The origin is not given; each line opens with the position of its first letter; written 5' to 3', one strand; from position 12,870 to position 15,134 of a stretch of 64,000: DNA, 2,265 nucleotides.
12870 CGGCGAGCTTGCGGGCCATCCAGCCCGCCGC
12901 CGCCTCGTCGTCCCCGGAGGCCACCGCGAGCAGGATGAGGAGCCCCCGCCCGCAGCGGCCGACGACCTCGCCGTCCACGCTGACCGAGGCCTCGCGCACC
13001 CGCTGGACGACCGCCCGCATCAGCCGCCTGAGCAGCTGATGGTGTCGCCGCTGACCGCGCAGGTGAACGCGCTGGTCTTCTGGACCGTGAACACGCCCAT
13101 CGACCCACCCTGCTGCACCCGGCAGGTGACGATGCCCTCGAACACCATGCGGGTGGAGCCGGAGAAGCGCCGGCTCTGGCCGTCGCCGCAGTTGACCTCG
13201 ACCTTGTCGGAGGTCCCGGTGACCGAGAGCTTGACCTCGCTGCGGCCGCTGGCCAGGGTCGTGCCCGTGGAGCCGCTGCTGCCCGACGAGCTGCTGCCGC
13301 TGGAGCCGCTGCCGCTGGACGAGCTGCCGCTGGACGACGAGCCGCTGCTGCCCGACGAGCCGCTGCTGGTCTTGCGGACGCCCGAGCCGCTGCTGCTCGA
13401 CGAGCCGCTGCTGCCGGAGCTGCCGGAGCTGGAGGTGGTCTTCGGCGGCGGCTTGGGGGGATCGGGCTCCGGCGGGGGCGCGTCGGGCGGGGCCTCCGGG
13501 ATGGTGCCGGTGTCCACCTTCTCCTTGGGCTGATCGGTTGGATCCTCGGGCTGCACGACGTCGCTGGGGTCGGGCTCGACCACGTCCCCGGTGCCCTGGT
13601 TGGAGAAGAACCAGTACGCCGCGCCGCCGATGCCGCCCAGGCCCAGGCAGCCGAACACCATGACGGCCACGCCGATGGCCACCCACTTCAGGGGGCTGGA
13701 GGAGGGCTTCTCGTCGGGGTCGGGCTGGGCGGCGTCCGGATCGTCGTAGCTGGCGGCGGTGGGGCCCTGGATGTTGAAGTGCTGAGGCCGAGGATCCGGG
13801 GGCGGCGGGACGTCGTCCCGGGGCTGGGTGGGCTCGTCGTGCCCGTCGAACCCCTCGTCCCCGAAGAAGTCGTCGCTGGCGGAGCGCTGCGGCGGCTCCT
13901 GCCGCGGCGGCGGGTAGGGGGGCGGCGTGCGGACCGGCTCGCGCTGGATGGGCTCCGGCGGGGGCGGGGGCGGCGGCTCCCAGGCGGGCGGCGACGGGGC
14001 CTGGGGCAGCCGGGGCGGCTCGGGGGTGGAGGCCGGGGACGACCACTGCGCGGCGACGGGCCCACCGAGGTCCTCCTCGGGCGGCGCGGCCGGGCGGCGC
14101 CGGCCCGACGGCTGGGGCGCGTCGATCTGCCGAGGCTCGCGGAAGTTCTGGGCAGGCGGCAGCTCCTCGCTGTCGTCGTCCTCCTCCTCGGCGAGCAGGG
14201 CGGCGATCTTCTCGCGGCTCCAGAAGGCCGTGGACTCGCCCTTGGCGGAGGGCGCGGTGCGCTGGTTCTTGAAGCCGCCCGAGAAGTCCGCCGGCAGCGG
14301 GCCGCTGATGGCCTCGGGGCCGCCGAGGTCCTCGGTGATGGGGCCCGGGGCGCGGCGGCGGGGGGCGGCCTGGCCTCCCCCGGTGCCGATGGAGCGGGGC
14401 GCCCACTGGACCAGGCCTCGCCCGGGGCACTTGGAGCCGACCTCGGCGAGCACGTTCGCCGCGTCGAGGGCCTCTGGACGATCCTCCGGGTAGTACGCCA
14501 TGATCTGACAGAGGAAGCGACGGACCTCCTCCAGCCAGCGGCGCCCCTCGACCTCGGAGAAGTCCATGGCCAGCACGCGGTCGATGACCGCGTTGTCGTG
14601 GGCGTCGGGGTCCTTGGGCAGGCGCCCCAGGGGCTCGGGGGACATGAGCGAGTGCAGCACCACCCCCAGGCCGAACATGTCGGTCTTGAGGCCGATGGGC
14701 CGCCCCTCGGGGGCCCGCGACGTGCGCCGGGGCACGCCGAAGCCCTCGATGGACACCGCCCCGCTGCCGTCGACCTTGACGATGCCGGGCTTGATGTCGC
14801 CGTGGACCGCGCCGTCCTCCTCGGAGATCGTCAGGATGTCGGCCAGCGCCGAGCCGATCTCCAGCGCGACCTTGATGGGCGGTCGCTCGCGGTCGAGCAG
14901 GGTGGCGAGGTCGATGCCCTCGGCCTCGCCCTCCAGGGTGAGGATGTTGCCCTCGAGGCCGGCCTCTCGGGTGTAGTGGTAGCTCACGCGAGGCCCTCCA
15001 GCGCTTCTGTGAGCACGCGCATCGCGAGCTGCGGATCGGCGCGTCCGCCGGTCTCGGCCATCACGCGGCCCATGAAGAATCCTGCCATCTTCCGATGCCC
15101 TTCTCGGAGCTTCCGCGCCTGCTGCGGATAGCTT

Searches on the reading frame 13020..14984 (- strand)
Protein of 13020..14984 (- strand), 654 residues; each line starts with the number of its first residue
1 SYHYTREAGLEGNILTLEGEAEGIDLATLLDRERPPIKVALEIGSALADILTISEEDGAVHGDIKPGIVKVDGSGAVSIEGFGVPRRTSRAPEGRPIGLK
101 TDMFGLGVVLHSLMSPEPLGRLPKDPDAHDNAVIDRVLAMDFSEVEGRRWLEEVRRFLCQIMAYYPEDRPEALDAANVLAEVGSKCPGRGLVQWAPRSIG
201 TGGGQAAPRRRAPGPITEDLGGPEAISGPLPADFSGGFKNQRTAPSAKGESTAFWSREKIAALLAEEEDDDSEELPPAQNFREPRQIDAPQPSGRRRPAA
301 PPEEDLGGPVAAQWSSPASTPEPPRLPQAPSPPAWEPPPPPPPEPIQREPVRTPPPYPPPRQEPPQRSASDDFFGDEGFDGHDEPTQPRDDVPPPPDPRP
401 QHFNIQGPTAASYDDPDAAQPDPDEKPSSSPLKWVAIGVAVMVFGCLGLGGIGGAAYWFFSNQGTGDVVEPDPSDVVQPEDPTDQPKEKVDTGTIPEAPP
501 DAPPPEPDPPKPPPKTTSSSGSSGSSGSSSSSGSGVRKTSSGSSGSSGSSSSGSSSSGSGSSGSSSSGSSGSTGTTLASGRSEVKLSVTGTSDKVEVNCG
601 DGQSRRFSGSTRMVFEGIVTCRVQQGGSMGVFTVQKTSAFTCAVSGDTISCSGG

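Call 32: search_protein_families(library=pfam, proteins=[window:13020-14984:-], max_evalue=0.001)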
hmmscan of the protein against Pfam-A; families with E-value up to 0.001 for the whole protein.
window:13020-14984:- (654 aa): 1 family
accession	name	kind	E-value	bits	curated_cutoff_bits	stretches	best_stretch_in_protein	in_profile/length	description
PF00069.31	Pkinase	-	0.00098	19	31.7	0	94-175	171-257/263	Protein kinase domain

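Call 91: search_protein_families(library=padloc, proteins=[window:13020-14984:-], max_evalue=0.00001)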
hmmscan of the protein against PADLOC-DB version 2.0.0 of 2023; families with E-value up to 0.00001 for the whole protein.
window:13020-14984:- (654 aa): 3 families
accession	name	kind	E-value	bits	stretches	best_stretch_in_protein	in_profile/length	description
PDLC04042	PD-T4-6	-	4.1e-11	41.1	1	22-89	92-160/292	-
PDLC03920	MkoA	-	7.4e-07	25.8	1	34-182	119-277/1112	-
PDLC04061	PD-T4-6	-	7.5e-07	27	1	25-87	106-169/510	-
